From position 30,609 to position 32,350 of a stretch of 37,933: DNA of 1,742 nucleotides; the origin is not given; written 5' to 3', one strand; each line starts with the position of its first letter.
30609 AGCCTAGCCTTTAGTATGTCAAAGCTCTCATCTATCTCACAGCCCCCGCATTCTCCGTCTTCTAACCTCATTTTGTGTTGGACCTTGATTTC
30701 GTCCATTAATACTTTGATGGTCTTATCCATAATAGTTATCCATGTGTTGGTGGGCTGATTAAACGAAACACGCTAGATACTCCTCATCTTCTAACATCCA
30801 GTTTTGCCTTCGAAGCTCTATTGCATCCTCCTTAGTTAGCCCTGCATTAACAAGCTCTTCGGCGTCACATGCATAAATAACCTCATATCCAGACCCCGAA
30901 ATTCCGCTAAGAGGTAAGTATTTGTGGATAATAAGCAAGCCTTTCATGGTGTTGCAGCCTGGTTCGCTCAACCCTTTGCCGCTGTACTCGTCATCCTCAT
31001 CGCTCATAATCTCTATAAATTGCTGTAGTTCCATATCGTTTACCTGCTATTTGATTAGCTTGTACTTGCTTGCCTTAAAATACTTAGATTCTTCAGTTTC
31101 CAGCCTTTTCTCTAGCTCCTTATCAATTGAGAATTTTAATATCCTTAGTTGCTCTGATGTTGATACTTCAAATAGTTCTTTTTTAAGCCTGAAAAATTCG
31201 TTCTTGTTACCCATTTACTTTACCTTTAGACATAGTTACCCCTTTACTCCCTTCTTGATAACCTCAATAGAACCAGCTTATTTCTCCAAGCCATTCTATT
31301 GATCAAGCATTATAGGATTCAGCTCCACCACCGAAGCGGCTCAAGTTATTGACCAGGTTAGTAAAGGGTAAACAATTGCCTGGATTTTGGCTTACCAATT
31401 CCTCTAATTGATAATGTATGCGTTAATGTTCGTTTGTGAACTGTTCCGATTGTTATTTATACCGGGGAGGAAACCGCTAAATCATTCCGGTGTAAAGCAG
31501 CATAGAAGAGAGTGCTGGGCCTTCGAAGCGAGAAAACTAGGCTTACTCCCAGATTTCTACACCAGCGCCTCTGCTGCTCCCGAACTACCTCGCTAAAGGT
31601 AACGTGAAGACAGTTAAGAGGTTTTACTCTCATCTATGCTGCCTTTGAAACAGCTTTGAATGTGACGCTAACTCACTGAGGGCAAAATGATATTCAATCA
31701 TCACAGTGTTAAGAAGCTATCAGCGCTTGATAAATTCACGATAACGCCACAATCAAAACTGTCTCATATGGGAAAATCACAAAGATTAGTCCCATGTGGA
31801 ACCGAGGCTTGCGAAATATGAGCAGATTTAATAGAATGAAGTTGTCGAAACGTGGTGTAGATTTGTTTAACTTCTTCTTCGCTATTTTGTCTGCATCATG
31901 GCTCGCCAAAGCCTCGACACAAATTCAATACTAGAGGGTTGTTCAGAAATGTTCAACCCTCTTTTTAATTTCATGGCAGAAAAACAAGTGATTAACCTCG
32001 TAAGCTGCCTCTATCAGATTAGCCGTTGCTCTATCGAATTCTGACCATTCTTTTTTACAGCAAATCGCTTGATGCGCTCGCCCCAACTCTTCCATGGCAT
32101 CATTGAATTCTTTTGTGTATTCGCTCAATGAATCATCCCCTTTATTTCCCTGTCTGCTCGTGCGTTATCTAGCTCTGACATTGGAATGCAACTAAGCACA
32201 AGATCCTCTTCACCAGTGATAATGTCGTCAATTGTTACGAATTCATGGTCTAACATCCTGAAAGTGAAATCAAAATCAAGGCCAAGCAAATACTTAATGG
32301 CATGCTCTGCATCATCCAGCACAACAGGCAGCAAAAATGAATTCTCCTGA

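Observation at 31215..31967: ORF-poor 0.73-kb gap in the leftward early operon holds an opposite-strand promoter-leader-microORF-terminator cassette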

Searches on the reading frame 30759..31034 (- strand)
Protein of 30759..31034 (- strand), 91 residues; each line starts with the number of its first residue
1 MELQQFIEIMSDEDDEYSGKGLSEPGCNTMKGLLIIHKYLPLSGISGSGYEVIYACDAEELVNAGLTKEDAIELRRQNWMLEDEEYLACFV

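Call 10: search_protein_families(library=phrogs, proteins=[window:30759-31034:-], max_evalue=0.01)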
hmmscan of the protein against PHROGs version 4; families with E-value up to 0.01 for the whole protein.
window:30759-31034:- (91 aa): 0 families

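Call 19: find_encoding_contigs(protein=window:30759-31034:-, flank=5000, max_places=10)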
Protein window:30759-31034:- (91 aa): 3 contigs read that carry it; 1 place shown.
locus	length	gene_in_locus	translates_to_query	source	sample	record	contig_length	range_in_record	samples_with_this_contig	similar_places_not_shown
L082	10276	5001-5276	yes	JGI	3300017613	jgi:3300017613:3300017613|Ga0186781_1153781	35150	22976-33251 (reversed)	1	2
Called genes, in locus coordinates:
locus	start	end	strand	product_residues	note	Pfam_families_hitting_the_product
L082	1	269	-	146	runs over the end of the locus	-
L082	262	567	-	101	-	PF07102:YbcO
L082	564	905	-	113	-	-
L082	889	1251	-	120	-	-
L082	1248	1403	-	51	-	-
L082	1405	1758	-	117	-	PF09643:YopX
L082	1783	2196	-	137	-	-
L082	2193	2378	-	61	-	-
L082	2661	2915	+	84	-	-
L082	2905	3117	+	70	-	-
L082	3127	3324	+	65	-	-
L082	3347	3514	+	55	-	-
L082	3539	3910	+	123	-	-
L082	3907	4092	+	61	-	-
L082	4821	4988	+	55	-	-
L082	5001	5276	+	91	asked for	-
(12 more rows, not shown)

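Call 25: find_related_loci(query=window:30759-31034:-, collection=viral_contigs, flank=5000)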
Query window:30759-31034:- (91 aa) in viral_contigs; peptide patterns used: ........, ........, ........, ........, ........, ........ (x = any residue, [..] = any of these).
19 stretches matched a pattern, but none encodes a relative of the query by tblastn (E <= 1e-3).

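Call 72: search_protein_families(library=pfam, proteins=[window:30759-31034:-], max_evalue=1)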
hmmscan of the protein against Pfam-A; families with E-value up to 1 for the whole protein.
window:30759-31034:- (91 aa): 0 families

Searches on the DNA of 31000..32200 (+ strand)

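Call 5: search_dna_similar(query=window:31000-32200:+, collection=phages, mode=near, max_rows=30)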
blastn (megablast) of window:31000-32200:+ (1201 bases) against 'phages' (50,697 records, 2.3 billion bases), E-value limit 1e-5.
No match.

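Call 7: search_dna_similar(query=window:31000-32200:+, collection=phages, mode=distant, max_rows=30)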
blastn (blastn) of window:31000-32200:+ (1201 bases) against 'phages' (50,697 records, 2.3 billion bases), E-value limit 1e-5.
No match.

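Call 8: search_rna_families(source=window, start=31000, end=32200, threshold=evalue, max_evalue=10, show_alignments=3)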
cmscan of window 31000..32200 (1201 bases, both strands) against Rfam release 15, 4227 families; matches with E-value up to 10: 4.
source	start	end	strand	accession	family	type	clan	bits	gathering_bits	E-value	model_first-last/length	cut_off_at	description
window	31556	31699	-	RF01884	LINC00901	Gene; lncRNA;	-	17.5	55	1.3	1-152/152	no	Non-coding RNA BC040587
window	31609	31756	-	RF01848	ACEA_U3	Gene; snRNA; snoRNA; CD-box;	CL00100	16.3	55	1.8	1-209/209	no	ACEA small nucleolar RNA U3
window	31567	31636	-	RF02125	JPX_2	Gene; lncRNA;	-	15.2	48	3.7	1-69/69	no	JPX transcript, XIST activator conserved region 2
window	31108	31164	+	RF02189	ST7-OT4_3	Gene; lncRNA;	-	10.7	50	9.2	238-302/302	no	ST7 overlapping transcript 4 conserved region 3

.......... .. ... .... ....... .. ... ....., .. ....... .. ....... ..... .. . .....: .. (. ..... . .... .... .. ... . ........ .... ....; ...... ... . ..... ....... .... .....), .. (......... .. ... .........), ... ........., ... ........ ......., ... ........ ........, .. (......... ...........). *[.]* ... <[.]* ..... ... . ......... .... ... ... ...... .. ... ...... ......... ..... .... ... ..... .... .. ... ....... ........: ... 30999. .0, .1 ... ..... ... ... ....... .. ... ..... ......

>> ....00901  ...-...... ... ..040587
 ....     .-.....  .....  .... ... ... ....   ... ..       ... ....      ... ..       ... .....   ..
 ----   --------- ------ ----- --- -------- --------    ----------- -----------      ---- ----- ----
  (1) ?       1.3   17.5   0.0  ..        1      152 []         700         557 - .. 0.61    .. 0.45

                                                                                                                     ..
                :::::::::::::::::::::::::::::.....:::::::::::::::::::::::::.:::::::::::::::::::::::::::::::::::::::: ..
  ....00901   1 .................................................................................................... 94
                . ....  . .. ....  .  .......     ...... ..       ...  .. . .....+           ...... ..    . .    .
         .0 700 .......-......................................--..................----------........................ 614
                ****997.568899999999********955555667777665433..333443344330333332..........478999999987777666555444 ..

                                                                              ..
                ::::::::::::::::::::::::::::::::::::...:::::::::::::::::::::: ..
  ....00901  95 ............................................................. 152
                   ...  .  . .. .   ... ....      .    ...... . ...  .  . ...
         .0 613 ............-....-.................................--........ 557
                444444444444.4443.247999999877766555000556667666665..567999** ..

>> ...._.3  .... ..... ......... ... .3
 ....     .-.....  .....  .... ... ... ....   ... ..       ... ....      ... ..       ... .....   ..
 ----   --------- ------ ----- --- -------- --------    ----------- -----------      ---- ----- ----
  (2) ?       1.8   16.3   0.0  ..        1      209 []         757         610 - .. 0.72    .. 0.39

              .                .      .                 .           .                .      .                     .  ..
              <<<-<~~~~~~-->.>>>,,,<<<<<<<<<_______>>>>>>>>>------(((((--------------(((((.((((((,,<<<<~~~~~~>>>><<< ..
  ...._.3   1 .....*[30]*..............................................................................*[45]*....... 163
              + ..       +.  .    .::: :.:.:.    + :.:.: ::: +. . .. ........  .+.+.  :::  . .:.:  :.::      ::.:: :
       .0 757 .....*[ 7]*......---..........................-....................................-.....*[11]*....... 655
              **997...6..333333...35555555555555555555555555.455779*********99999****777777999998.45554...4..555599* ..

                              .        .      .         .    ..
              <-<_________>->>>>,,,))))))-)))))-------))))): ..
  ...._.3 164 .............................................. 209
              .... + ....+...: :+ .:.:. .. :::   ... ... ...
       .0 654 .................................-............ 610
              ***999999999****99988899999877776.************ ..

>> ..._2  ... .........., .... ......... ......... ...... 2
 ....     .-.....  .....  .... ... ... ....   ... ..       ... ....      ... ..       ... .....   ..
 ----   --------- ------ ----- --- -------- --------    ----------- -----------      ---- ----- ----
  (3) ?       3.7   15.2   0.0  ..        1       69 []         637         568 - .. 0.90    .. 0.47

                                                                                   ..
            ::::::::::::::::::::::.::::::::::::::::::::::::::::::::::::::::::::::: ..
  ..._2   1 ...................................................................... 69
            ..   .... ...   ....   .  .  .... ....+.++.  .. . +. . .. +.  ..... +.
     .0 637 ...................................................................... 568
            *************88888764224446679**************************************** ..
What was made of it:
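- On Any Rfam 15 family (including GOLLD, ROOL, HEARO, OLE, C4/CI, Y RNA-like, hok/sok and sib): At E of 10 or less over 31000-32200, only eukaryotic lncRNA noise appeared (call 8).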

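Call 59: build_rna_model(alignment_id=A5)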
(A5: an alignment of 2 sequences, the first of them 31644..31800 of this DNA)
Model R1 built from alignment A5 (2 sequences, 157 columns); structure: RNAalifold consensus.
model positions 157; base pairs 55; branch points 2; effective number of sequences 0.64; information 0.589 bits per position. Calibrated on 0.2 Mb of random sequence (short: E-values are rough).
structure used (alignment columns):
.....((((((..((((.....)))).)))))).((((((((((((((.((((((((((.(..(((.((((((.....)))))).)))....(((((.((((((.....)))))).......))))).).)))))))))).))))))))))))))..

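Call 61: search_with_rna_model(model_id=R1, sources=[L001, L002, L003, L004, L005, L006, L007, L008, L009, L010, L011, L012, L013, L014, L015, L016, L017, L018, L019, L020, L021, L022, L023, L024, L025, L026, L027, L028, L029, L030, L031, L032, L033, L034, L035, L036, L037, L038, L039, L040, L041, L042, L043, L044, L045, L046, L047, L048, L049, L050, L051, L052, L053, L054, L055, L056, L057, L058, L059, L060, L061, L062, L063, L064, L065, L066, L067, L068, L069, L070, L071, L072, L073, L074, L075, L076, L077, L078, L079, L080, L084, window], max_evalue=10)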
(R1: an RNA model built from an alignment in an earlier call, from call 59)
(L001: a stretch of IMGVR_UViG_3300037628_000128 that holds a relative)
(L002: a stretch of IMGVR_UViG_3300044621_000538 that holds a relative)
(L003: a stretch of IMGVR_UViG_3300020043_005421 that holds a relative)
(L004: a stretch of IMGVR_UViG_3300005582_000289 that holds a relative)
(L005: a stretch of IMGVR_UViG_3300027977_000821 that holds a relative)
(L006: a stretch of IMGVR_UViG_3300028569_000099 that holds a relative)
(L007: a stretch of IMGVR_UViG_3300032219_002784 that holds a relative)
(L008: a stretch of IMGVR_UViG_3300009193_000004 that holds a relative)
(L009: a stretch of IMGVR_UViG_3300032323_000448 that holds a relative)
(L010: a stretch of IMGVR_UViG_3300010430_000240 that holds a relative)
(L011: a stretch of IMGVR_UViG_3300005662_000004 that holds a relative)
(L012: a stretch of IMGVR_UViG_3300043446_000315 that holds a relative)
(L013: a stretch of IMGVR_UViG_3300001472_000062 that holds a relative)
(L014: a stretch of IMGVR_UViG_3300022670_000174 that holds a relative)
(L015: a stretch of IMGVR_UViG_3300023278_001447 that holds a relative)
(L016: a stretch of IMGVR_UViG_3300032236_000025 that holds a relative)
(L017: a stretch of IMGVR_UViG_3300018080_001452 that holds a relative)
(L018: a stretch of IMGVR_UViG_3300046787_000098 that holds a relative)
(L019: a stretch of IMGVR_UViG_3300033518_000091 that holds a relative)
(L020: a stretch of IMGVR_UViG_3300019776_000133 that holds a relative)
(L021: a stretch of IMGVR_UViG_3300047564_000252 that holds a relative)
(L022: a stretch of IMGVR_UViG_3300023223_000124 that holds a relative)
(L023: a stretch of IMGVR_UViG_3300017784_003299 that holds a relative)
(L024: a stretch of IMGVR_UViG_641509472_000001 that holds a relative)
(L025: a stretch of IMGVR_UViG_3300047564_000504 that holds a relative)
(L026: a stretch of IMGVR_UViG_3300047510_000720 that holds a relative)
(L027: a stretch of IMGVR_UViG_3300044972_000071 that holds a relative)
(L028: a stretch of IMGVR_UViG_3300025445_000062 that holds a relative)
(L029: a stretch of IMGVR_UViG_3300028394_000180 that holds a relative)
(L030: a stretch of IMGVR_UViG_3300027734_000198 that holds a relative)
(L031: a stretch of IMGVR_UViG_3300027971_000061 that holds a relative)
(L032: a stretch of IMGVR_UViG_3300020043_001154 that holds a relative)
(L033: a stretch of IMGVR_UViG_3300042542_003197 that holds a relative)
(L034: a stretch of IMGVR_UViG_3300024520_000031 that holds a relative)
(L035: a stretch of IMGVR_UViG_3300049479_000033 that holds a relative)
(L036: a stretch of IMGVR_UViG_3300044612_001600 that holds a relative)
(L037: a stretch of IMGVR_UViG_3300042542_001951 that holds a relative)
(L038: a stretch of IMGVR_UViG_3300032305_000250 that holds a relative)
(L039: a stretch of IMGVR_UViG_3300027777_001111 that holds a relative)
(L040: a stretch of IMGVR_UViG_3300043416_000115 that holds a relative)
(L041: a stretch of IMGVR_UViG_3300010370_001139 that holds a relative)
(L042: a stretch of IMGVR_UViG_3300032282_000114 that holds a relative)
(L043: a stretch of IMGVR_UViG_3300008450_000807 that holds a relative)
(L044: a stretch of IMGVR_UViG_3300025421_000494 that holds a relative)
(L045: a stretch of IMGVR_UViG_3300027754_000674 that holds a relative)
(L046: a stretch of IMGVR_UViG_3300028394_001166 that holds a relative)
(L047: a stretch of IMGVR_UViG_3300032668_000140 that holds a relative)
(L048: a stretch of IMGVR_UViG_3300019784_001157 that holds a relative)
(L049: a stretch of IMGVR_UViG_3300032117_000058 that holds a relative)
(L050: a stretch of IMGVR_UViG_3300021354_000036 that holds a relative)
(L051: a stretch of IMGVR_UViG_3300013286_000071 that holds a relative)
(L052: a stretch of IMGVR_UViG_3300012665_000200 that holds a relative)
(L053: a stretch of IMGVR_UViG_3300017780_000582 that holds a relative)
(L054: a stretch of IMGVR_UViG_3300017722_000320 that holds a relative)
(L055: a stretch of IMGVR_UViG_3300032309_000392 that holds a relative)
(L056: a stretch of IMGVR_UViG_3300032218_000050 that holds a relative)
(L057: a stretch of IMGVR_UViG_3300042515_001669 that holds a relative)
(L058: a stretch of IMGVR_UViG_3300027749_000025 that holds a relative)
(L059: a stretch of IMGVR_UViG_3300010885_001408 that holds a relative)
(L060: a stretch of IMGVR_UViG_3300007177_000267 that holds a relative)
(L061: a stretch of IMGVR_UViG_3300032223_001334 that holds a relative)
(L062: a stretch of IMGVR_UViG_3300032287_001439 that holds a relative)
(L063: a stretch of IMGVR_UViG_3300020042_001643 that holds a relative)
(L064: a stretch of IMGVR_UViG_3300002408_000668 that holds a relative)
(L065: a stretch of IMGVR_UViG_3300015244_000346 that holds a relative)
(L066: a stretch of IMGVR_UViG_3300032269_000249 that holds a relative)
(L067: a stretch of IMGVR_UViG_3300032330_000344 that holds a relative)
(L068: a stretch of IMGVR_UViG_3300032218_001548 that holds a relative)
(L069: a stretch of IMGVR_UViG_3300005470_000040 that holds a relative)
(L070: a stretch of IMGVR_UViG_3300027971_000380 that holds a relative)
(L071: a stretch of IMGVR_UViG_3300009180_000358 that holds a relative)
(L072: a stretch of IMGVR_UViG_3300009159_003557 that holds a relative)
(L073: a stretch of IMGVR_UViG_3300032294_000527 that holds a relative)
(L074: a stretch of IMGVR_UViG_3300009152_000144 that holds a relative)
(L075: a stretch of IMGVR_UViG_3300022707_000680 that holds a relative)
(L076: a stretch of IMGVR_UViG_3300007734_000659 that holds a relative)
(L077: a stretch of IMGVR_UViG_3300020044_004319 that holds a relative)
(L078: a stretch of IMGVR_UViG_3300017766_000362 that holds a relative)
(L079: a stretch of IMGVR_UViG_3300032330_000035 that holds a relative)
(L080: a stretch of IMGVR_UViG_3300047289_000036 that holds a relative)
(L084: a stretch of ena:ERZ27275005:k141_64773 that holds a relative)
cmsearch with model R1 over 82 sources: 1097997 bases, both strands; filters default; matches with E-value up to 10: 9.
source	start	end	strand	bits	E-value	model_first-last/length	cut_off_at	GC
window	31644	31800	-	193.9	1.4e-48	1-157/157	no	0.38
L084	545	606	+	35.5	1.9e-06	1-62/157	3'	0.4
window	31614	31768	+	27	0.00035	1-157/157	no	0.38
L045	11357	11554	-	12.5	2.5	1-157/157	no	0.53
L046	4715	4912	-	12.5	2.5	1-157/157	no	0.53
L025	11469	11565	-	11.4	5.1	1-157/157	no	0.49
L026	5879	5975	-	11.4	5.1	1-157/157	no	0.49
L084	577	606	-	11.3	5.4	128-157/157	5'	0.4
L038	3138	3245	-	11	6.3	1-157/157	no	0.51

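Call 73: search_dna_similar(query=window:31215-31975:+, collection=plasmids, mode=distant, max_evalue=0.01, max_rows=10)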
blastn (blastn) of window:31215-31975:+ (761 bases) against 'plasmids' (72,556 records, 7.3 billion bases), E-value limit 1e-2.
No match.

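Call 74: search_dna_similar(query=window:31215-31975:+, collection=phages, mode=distant, max_evalue=1, max_rows=10)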
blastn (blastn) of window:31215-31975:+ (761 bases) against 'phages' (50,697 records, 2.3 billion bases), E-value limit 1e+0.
Records with a match: 2; places in all: 2; records where one place covers at least 80% of the query: 0.
Best place of each record, by identity: 90-95% 2.
By first word of the organism name: Bacillus 2.
By host as written in the record: Bacillus cohnii 2.
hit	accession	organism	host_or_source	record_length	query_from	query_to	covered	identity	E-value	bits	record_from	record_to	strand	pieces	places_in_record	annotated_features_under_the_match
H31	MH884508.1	Bacillus phage vB_BcoS-136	Bacillus cohnii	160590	651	678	4%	92.9%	2e-1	43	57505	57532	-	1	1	hypothetical protein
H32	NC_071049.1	Bacillus phage vB_BcoS-136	Bacillus cohnii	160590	651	678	4%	92.9%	2e-1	43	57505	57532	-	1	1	hypothetical protein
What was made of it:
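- Tried and rejected: blastn, near and distant modes, against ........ phages and PLSDB plasmids: nothing (calls 5, 7, 73, 74).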

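Call 94: search_with_rna_model(model_id=R1, sources=[window, L166, L170, L084], max_evalue=1, make_alignment=true, show_alignments=4)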
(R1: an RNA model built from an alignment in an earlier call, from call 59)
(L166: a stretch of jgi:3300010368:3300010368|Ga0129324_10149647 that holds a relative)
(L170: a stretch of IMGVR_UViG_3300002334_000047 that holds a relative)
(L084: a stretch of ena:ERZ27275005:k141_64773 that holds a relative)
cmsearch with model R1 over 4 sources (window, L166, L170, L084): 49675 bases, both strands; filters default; matches with E-value up to 1: 8.
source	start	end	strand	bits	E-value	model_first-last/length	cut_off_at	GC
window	31644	31800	-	193.9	6.2e-50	1-157/157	no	0.38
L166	564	719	+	84.3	8.9e-21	1-157/157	no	0.42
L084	545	606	+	35.5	8.5e-08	1-62/157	3'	0.4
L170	7767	7877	+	31.6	9.5e-07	36-154/157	no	0.43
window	31614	31768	+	27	1.6e-05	1-157/157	no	0.38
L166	596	730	-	26.3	2.4e-05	1-157/157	no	0.41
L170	7527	7572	+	22.5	0.00025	1-157/157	no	0.35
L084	577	606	-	11.3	0.25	128-157/157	5'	0.4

Alignment A9: 8 matches aligned to the model, 247 columns, each read 5' to 3' on its own strand. Consensus structure (alignment columns), stored with it:
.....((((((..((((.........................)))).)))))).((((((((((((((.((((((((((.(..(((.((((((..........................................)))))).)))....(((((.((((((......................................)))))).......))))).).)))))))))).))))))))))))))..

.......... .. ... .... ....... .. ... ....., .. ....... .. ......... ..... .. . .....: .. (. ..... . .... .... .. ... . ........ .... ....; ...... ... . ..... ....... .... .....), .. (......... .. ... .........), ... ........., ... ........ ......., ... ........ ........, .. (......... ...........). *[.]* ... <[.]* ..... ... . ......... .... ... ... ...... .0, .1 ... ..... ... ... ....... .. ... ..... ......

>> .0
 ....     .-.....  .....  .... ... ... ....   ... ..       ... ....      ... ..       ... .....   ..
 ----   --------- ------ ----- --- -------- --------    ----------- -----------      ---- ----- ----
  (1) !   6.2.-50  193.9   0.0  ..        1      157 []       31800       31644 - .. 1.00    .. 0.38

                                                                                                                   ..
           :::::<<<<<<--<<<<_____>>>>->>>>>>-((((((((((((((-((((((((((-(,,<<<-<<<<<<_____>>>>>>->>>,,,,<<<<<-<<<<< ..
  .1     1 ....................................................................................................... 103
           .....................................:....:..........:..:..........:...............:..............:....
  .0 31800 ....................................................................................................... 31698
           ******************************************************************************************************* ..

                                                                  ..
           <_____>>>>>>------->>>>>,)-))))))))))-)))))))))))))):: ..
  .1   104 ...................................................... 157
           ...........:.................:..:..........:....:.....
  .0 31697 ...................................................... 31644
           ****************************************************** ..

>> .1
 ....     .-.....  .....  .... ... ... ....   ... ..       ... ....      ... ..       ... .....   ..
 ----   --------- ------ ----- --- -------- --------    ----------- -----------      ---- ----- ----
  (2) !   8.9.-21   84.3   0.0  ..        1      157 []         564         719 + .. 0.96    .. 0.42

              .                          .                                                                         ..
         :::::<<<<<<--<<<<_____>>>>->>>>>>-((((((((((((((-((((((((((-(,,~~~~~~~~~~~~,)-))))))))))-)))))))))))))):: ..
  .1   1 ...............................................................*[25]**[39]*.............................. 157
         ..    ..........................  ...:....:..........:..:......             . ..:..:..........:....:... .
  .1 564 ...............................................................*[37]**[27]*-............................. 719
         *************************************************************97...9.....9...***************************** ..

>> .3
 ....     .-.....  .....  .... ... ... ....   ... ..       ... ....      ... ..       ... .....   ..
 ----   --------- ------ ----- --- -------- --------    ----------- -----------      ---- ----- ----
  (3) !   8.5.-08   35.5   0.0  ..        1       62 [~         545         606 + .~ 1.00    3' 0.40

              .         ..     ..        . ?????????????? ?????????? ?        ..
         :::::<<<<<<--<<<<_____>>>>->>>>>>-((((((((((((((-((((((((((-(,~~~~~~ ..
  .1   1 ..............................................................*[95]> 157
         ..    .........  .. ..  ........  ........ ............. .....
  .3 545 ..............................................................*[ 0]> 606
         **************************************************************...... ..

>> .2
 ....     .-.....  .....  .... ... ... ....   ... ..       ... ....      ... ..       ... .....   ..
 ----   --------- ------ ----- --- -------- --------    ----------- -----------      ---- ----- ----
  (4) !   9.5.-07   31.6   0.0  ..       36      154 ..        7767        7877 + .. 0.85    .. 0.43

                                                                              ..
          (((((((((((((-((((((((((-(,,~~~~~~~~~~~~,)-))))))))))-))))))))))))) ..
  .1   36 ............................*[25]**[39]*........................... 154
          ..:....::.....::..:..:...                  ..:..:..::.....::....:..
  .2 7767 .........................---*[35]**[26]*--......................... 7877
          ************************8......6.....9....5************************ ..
